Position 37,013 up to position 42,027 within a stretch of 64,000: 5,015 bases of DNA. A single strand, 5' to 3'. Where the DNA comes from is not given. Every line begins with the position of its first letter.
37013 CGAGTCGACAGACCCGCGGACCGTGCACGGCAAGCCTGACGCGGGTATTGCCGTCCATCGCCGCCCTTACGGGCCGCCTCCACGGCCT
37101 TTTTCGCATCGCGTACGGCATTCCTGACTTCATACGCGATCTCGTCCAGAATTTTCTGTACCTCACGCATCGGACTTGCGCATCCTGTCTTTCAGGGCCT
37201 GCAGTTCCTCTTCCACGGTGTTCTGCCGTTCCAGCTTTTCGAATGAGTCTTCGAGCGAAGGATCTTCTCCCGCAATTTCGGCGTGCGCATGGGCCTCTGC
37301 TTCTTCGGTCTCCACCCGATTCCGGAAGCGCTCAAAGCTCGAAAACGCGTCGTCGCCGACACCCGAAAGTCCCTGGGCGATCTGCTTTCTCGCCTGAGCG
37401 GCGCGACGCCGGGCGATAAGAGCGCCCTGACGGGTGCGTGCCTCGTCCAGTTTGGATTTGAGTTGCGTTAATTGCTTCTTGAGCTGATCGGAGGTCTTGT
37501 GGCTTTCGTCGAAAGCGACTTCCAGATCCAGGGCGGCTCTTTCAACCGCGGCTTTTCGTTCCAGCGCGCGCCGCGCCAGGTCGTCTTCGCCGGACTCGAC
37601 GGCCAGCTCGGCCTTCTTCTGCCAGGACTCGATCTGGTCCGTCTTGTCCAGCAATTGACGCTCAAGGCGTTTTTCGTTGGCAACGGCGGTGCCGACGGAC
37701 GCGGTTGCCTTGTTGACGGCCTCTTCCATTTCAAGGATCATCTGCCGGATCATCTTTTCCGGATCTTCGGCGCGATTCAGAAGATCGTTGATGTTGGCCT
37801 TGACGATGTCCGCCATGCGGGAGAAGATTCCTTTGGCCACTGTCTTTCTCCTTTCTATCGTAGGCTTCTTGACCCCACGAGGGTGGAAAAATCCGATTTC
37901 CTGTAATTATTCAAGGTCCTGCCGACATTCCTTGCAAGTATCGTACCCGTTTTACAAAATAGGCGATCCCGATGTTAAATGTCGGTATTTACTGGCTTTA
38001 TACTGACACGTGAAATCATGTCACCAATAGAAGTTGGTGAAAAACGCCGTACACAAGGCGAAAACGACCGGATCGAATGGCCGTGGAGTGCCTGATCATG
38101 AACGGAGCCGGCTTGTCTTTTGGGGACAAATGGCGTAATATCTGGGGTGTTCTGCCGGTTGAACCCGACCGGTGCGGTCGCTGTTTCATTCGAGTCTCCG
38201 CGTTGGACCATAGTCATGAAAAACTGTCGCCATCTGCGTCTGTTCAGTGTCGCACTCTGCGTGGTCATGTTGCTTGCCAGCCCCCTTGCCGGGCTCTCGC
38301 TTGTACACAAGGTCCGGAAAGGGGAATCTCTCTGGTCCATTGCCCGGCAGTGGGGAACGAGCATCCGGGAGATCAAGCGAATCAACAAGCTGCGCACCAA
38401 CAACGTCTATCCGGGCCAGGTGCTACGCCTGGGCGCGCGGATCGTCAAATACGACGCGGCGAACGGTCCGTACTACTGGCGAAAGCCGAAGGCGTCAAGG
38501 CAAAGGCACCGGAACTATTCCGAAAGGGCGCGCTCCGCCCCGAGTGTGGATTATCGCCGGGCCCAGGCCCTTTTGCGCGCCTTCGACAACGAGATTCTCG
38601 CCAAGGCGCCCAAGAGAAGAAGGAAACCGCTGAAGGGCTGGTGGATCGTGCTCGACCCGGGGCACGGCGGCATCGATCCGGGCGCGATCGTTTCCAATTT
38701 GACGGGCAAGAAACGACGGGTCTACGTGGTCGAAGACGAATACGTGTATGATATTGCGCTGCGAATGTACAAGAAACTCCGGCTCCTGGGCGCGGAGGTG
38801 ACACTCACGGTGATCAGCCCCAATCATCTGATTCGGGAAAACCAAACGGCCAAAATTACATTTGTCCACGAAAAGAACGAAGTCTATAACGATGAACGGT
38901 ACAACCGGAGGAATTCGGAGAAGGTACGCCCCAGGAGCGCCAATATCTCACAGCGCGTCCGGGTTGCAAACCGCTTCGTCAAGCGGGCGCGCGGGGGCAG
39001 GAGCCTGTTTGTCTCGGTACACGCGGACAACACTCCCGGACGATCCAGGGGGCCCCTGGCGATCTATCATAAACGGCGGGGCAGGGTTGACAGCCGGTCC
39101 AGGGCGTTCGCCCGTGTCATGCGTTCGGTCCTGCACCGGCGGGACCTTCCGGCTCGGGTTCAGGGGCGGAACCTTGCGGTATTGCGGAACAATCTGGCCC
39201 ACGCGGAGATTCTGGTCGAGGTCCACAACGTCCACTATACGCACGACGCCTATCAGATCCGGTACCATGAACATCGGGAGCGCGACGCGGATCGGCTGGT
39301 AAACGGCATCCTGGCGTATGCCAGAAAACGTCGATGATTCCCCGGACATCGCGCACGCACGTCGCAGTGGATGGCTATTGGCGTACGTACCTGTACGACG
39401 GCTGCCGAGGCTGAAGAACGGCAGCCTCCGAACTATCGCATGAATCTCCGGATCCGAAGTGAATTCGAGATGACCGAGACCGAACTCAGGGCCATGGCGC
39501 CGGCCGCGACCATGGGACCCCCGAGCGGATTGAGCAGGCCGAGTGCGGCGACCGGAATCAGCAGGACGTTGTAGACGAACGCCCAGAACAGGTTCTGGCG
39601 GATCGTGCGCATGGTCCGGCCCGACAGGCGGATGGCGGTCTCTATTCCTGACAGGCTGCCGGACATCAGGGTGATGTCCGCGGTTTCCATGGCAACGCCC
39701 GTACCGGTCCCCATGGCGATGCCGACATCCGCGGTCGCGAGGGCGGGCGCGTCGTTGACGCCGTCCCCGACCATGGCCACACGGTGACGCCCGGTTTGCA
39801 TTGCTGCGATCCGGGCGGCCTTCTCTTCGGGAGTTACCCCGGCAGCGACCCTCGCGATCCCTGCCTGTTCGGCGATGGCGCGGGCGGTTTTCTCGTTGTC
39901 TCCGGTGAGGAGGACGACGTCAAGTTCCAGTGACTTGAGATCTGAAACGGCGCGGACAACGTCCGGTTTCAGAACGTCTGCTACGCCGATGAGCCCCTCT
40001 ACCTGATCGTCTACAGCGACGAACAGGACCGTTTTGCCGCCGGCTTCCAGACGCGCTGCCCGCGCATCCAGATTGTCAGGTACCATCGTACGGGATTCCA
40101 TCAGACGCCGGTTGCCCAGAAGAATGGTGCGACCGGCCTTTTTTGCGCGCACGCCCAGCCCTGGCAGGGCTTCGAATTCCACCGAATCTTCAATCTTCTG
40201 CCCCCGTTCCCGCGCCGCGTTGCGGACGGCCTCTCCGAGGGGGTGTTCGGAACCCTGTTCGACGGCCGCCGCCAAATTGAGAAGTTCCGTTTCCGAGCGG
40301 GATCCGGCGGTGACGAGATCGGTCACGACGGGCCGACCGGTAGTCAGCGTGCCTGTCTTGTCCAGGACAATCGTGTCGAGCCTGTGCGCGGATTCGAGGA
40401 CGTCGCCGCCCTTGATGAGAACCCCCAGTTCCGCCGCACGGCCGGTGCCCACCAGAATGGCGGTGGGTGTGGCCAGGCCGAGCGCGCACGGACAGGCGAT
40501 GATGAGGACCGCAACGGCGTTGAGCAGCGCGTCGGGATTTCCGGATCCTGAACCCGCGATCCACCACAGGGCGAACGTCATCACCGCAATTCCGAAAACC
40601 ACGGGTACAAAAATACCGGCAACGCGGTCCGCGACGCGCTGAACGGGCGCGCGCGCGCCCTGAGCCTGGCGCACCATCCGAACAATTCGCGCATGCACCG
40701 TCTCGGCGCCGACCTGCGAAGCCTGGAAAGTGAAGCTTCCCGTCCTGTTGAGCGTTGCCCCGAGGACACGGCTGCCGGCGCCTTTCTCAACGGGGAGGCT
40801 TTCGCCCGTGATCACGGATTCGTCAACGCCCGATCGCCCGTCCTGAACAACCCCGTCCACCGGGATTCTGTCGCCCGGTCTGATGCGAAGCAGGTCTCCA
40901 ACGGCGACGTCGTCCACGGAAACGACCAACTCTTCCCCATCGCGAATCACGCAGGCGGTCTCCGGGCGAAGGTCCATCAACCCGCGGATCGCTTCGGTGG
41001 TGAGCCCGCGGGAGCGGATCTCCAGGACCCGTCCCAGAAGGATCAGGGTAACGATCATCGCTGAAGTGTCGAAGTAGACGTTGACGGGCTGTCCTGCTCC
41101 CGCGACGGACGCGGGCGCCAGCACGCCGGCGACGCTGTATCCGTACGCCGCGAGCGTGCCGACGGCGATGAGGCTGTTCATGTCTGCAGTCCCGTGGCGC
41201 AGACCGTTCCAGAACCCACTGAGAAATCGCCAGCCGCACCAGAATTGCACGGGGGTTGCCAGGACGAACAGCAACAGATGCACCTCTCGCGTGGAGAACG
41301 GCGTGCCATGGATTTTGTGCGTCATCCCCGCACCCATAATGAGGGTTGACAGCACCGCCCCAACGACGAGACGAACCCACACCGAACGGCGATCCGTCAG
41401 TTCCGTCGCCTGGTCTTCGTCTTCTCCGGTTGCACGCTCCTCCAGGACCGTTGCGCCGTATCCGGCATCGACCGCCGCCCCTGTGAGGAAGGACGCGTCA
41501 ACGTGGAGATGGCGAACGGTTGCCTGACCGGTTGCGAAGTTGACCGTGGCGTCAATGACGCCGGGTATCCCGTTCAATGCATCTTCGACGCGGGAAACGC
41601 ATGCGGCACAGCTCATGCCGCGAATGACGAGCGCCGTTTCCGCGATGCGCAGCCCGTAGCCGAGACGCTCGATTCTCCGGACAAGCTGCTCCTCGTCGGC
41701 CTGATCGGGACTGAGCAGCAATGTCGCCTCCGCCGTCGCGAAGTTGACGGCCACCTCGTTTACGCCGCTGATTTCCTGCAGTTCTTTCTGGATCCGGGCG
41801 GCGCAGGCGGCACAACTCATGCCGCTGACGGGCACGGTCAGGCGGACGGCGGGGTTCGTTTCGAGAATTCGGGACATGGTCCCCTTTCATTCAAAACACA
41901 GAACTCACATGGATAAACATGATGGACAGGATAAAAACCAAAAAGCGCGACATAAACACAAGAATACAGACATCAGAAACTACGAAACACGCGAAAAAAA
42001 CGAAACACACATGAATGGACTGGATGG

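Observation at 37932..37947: Near-consensus sigma54 -24/-12 element upstream of pspA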

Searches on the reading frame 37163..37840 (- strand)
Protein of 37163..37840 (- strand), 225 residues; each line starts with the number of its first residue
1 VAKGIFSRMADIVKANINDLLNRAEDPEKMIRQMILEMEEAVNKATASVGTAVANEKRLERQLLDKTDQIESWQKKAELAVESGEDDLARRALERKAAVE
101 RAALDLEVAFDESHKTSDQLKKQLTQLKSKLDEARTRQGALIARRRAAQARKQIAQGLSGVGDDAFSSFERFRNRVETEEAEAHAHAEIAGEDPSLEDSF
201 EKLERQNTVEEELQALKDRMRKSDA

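Call 5: search_protein_families(library=pfam, proteins=[window:37163-37840:-], max_evalue=0.01)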
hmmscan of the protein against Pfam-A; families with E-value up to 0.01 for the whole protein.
window:37163-37840:- (225 aa): 2 families
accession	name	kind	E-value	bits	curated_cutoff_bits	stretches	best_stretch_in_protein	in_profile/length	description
PF04012.17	PspA_IM30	-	8.8e-48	163.2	33.9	1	4-219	1-217/220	PspA/IM30 family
PF25030.1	M-HEAT_ATR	-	0.0012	18.8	27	1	4-129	78-200/230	Serine/threonine-protein kinase ATR, M-HEAT region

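Call 7: find_encoding_contigs(protein=window:37166-37840:-, flank=3000, max_places=6)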
Protein seq(225 aa) (225 aa): no gene with exactly this product is on record in the collection.

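Call 8: find_related_loci(query=window:37166-37840:-, collection=genome_contigs, flank=10000)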
Query seq(225 aa) (225 aa) in genome_contigs; peptide patterns used: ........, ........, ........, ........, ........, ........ (x = any residue, [..] = any of these).
495 stretches matched a pattern; 137 encode a relative of the query (tblastn E <= 1e-3); the best 80 are kept; 80 distinct loci.
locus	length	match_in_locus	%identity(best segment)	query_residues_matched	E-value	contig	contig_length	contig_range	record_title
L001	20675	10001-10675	98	1-225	6e-142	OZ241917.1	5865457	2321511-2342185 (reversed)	MAG: Candidatus Latescibacterota bacterium isolate 5e8d6608-c5e3-4027-8d72-793febe4c990 genome assembly, chromosome: 1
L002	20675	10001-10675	90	1-225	7e-121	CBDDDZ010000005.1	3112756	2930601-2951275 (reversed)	MAG: Candidatus Latescibacterota bacterium isolate 2fef8444-24d4-470e-a0f0-8c307ac56c94 genome assembly, contig: contig_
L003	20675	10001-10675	93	1-225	2e-119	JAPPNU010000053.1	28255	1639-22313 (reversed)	MAG: Gemmatimonadota bacterium isolate RHO3_bin_7 NODE_3014_length_28255_cov_40.233511, whole genome shotgun sequence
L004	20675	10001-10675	83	1-225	2e-119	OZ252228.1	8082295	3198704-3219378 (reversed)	MAG: Candidatus Latescibacterota bacterium isolate 2d5a3a6b-ac94-4199-888f-c4fbb53c5f42 genome assembly, chromosome: 1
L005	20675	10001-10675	92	1-225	3e-118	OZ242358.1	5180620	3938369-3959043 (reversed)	MAG: Candidatus Latescibacterota bacterium isolate bac68e43-bb0c-4055-920f-ab3f04e5d652 genome assembly, chromosome: 1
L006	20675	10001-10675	92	1-225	3e-118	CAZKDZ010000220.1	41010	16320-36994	MAG TPA_asm: uncultured bacterium isolate SRP338948_co1_137 genome assembly, contig: k141_4701, whole genome shotgun seq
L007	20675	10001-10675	92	1-225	3e-118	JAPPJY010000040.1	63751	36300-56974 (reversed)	MAG: Gemmatimonadota bacterium isolate RHO2_bin_5 NODE_774_length_63751_cov_31.903087, whole genome shotgun sequence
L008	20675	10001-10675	92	1-225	5e-118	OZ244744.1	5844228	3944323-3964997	MAG: Candidatus Latescibacterota bacterium isolate aa5cf8e5-2ee9-4ccc-9d1f-80a1aaad70af genome assembly, chromosome: 1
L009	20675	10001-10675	91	1-225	6e-118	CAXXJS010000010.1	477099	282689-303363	MAG: Candidatus Latescibacterota bacterium isolate d54d2296-71c2-45af-80d9-7212e301404d genome assembly, contig: contig_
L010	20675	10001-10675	92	1-225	9e-118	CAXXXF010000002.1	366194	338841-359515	MAG: Candidatus Latescibacterota bacterium isolate cdc6522c-bbe9-4fa3-a52d-301d393956c9 genome assembly, contig: contig_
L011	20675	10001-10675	91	1-225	1e-117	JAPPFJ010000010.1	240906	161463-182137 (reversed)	MAG: Gemmatimonadota bacterium isolate RHO1_bin_28 NODE_64_length_240906_cov_42.681712, whole genome shotgun sequence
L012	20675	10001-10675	91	1-225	2e-117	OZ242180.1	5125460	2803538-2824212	MAG: Candidatus Latescibacterota bacterium isolate 7123bf0d-be33-4206-a55c-e1281b3fc930 genome assembly, chromosome: 1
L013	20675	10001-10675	92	1-225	1e-116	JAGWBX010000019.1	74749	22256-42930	MAG: Candidatus Latescibacterota bacterium isolate 277c_44 scaffold_690, whole genome shotgun sequence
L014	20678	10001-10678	78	1-225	2e-108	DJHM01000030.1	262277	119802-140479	MAG TPA_asm: Latescibacteria bacterium UBA6620 UBA6620_contig_9274, whole genome shotgun sequence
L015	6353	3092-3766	85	1-225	6e-108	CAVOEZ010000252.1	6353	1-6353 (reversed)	MAG: Latescibacteria bacterium UBA2968 isolate CBN3_331.40 genome assembly, contig: Ga0302139_10005245, whole genome sho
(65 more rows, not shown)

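Call 26: search_protein_families(library=ncbifam, proteins=[window:37163-37840:-], max_evalue=0.01)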
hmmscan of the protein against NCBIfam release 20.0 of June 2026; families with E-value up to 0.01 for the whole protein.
window:37163-37840:- (225 aa): 4 families
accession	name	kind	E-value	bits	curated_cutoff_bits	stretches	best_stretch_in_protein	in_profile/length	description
TIGR02977.1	phageshock_pspA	equivalog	1.1e-54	185.5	242.95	1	4-221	2-218/219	phage shock protein PspA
NF007974.0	PRK10698.1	equivalog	4.4e-45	154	336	1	4-223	2-220/222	phage shock protein PspA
NF045984.1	StressProtLiaH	equivalog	4.1e-27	95.4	380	1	5-220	2-215/225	stress responsive protein LiaH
TIGR04376.1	TIGR04376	hypoth_equivalog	0.008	16.2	125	0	40-217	35-186/189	TIGR04376 family protein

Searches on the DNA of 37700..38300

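Call 45: search_rna_families(source=window, start=37700, end=38300, threshold=evalue, max_evalue=1)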
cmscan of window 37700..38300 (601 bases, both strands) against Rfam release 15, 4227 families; matches with E-value up to 1: 1.
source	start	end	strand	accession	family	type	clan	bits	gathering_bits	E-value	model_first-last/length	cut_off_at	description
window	37723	37772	-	RF01962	RMST_1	Gene; lncRNA;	-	18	40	0.096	1-61/61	no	Rhabdomyosarcoma 2 associated transcript conserved region 1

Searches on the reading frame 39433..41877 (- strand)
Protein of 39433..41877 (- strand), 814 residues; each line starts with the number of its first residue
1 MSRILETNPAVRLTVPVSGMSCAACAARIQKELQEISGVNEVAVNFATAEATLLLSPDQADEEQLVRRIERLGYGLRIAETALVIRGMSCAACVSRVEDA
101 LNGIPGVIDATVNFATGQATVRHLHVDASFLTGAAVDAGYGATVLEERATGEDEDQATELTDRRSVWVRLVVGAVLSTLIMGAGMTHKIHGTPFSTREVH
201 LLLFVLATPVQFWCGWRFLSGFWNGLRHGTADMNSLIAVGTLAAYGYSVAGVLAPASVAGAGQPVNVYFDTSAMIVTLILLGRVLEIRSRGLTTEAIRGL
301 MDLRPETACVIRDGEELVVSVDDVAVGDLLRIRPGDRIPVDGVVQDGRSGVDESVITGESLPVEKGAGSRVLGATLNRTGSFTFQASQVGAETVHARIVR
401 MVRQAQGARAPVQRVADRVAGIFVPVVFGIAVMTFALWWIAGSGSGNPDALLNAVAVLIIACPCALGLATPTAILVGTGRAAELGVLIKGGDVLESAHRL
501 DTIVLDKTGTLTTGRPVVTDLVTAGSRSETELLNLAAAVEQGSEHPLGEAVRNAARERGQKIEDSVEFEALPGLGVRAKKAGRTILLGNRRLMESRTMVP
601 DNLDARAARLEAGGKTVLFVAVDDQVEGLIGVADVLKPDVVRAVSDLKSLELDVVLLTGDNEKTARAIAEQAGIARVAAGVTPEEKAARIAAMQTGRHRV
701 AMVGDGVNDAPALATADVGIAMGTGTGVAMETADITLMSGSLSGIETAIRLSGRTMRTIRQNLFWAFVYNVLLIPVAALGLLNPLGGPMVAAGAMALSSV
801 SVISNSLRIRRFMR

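Call 6: search_protein_families(library=pfam, proteins=[window:39433-41877:-], max_evalue=0.01)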
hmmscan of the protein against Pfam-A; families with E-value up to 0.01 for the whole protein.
window:39433-41877:- (814 aa): 4 families
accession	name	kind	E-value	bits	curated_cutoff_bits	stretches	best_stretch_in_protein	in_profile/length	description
PF00122.25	E1-E2_ATPase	-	2.9e-55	187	28.1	1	303-483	2-180/181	E1-E2 ATPase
PF00702.32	Hydrolase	-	6.9e-35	121.6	26.4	1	501-717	2-191/191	haloacid dehalogenase-like hydrolase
PF00403.32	HMA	-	1e-29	103.1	24.8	2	14-74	1-61/62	Heavy-metal-associated domain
PF08282.18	Hydrolase_3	-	0.00032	20.9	20.9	1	693-748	199-254/255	haloacid dehalogenase-like hydrolase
